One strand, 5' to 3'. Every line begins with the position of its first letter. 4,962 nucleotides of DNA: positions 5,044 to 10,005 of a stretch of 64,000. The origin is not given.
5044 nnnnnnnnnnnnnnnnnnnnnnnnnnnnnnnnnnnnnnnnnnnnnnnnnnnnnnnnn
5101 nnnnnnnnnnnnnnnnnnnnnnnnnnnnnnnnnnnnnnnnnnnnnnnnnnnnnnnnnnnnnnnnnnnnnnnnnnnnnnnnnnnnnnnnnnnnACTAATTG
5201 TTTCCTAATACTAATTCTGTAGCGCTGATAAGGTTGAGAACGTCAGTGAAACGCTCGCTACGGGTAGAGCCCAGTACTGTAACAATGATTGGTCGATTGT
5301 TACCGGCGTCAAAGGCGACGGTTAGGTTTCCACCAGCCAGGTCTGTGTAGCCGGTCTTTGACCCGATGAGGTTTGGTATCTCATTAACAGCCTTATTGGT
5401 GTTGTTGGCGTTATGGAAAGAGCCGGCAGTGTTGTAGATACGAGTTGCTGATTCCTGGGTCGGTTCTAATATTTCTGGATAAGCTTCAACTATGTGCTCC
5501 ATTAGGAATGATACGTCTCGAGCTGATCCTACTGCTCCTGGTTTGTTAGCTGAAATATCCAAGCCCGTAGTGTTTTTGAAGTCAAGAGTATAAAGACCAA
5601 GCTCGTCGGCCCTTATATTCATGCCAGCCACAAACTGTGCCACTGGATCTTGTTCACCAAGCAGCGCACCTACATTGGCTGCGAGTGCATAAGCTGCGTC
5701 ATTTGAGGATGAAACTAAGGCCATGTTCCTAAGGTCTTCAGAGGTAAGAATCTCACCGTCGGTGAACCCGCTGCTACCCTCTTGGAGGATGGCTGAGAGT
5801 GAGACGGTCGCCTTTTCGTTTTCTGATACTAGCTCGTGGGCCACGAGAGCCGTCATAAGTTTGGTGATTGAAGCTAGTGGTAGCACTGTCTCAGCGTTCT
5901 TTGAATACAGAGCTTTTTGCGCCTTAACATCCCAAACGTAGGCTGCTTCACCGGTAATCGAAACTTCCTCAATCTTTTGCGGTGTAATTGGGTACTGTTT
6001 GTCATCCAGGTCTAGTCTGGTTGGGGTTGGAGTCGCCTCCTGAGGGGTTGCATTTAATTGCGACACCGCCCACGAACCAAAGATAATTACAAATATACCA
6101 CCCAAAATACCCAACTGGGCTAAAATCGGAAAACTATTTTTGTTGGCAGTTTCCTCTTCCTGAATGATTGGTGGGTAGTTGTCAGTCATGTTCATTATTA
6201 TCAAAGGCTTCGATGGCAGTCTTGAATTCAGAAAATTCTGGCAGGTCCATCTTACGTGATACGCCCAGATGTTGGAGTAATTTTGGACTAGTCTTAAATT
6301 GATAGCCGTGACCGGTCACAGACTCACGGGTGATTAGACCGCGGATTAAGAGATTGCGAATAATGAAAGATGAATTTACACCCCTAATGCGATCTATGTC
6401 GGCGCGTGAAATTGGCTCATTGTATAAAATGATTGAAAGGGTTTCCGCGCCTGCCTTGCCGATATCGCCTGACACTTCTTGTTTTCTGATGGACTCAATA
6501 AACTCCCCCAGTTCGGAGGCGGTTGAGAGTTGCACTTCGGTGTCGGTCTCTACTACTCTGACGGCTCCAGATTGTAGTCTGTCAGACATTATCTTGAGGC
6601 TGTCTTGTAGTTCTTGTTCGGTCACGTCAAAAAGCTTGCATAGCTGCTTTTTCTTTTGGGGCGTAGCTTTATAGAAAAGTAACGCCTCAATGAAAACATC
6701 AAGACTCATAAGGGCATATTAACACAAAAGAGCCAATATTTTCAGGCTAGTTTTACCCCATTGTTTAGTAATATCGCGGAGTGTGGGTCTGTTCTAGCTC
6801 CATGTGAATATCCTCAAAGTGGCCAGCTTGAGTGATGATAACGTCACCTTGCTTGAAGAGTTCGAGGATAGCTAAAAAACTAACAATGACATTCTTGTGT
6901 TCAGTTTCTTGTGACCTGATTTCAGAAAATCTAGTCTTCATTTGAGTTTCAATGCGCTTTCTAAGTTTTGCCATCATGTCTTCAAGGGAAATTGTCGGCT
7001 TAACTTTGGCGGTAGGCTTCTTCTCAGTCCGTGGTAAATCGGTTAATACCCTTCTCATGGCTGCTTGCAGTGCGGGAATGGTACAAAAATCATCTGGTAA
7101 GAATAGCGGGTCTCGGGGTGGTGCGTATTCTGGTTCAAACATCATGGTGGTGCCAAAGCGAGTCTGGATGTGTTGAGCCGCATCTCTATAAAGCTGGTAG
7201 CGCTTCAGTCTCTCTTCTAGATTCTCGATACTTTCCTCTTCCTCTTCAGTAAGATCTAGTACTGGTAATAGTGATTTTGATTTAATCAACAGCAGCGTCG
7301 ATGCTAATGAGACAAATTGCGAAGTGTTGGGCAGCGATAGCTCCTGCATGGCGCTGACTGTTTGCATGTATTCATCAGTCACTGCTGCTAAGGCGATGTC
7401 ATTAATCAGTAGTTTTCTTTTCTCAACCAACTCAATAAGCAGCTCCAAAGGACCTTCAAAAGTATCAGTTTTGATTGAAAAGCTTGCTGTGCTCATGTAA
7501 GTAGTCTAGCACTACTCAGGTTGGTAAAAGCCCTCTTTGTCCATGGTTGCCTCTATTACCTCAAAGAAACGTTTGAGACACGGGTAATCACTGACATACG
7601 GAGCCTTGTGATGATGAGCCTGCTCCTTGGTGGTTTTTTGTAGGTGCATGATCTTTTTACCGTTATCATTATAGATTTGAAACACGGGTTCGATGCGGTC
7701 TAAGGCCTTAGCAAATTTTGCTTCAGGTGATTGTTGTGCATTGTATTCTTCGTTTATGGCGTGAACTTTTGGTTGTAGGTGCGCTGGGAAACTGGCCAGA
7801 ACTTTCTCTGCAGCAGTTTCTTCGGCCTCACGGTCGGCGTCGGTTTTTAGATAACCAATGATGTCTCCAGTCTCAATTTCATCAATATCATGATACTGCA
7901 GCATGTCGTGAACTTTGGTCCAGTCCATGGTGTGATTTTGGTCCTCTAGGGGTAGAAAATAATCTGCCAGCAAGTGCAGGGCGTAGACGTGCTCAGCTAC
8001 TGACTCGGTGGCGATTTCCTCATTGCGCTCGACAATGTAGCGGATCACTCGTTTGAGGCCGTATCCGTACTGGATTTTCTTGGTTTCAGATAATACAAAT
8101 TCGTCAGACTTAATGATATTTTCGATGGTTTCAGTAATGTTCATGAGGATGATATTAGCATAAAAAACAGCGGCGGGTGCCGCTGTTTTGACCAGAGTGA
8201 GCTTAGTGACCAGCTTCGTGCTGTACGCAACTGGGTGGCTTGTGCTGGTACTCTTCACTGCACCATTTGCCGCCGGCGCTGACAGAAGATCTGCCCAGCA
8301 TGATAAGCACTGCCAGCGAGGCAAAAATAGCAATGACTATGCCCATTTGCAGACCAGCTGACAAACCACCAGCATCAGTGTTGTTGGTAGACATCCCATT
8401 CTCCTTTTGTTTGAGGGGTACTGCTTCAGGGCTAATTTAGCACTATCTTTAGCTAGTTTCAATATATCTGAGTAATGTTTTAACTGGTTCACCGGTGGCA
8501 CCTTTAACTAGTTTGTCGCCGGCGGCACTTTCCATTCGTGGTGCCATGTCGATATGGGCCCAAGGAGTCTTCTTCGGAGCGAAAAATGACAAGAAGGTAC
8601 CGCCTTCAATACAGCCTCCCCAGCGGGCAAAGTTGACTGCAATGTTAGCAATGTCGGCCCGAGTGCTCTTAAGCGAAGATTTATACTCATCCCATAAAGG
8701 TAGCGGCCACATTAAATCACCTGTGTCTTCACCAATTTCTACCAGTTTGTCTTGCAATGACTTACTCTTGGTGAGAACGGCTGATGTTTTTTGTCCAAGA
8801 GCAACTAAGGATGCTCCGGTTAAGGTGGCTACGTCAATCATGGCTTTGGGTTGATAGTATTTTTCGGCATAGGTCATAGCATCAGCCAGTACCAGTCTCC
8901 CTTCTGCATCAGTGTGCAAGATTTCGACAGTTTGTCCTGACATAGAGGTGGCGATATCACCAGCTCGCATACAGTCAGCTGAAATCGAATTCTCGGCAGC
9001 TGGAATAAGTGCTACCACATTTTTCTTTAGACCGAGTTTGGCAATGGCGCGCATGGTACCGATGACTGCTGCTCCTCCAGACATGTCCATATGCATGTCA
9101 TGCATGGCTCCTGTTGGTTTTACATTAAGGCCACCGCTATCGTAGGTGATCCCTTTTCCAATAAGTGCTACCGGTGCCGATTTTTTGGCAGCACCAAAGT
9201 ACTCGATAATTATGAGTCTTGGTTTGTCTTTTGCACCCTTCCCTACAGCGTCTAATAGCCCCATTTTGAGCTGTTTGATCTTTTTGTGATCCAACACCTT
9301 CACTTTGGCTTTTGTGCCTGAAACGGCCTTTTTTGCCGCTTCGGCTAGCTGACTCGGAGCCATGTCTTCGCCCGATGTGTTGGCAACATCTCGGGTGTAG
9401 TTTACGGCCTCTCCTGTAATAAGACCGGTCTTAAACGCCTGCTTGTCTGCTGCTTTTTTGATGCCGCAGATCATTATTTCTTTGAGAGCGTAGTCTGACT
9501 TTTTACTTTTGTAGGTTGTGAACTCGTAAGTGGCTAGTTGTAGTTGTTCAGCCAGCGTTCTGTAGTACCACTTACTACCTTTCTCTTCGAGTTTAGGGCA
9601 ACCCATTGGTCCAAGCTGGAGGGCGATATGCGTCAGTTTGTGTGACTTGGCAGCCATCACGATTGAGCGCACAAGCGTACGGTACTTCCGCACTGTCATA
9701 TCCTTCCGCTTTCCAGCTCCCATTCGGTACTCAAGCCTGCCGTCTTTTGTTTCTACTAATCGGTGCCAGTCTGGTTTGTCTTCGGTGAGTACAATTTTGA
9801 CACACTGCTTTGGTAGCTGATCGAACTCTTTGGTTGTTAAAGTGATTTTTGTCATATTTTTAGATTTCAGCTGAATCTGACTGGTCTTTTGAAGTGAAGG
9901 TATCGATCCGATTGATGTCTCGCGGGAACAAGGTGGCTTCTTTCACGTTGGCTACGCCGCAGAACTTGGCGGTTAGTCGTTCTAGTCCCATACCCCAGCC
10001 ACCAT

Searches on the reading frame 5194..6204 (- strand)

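Call 29: search_protein_families(library=pfam, proteins=[window:5194-6204:-])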
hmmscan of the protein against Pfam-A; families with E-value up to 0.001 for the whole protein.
window:5194-6204:- (336 aa): 2 families
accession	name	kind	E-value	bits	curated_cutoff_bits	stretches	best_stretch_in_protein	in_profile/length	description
PF00768.25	Peptidase_S11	-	1.8e-37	129.6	27.6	1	79-313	6-237/239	D-alanyl-D-alanine carboxypeptidase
PF13354.11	Beta-lactamase2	-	9.7e-10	38.6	22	1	89-311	3-213/214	Beta-lactamase enzyme family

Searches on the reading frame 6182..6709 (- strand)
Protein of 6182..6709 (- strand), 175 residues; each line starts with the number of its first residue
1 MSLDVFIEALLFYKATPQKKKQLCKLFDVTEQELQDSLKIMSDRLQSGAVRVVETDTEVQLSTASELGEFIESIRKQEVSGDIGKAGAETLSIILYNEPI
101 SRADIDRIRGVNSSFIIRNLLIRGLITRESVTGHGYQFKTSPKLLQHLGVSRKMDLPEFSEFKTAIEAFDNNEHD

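Call 54: search_protein_families(library=pfam, proteins=[window:6182-6709:-])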
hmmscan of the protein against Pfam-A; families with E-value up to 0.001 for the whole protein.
window:6182-6709:- (175 aa): 1 family
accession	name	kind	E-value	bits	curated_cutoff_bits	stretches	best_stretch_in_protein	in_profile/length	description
PF04079.22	SMC_ScpB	-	1e-33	116.6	27.4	1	7-158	3-159/160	Segregation and condensation complex subunit ScpB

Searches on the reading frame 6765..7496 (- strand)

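Call 54: search_protein_families(library=pfam, proteins=[window:6765-7496:-])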
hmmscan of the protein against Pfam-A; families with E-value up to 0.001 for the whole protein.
window:6765-7496:- (243 aa): 1 family
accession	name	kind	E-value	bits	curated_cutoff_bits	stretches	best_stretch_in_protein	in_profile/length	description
PF02616.19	SMC_ScpA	-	1.1e-20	75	24.6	1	23-232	1-229/232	Segregation and condensation protein ScpA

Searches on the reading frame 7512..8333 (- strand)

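Call 54: search_protein_families(library=pfam, proteins=[window:7512-8333:-])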
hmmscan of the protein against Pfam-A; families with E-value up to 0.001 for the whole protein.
window:7512-8333:- (273 aa): 2 families
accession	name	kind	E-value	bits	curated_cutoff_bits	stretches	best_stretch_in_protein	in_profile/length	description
PF13023.12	HD_3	-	2.6e-26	92.9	22.5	1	93-245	4-155/165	HD domain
PF12917.13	YfbR-like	-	2.4e-11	44.1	25.9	1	93-225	9-146/182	5'-deoxynucleotidase YfbR-like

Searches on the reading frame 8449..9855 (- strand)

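Call 54: search_protein_families(library=pfam, proteins=[window:8449-9855:-])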
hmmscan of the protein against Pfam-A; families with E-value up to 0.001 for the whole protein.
window:8449-9855:- (468 aa): 2 families
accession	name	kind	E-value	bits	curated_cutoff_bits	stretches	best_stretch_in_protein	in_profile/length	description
PF00883.26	Peptidase_M17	-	1.4e-109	366.6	25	1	152-461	1-309/310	Cytosol aminopeptidase family, catalytic domain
PF02789.23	Peptidase_M17_N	-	2.2e-09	37.7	23.4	1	46-119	59-129/129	Cytosol aminopeptidase family, N-terminal domain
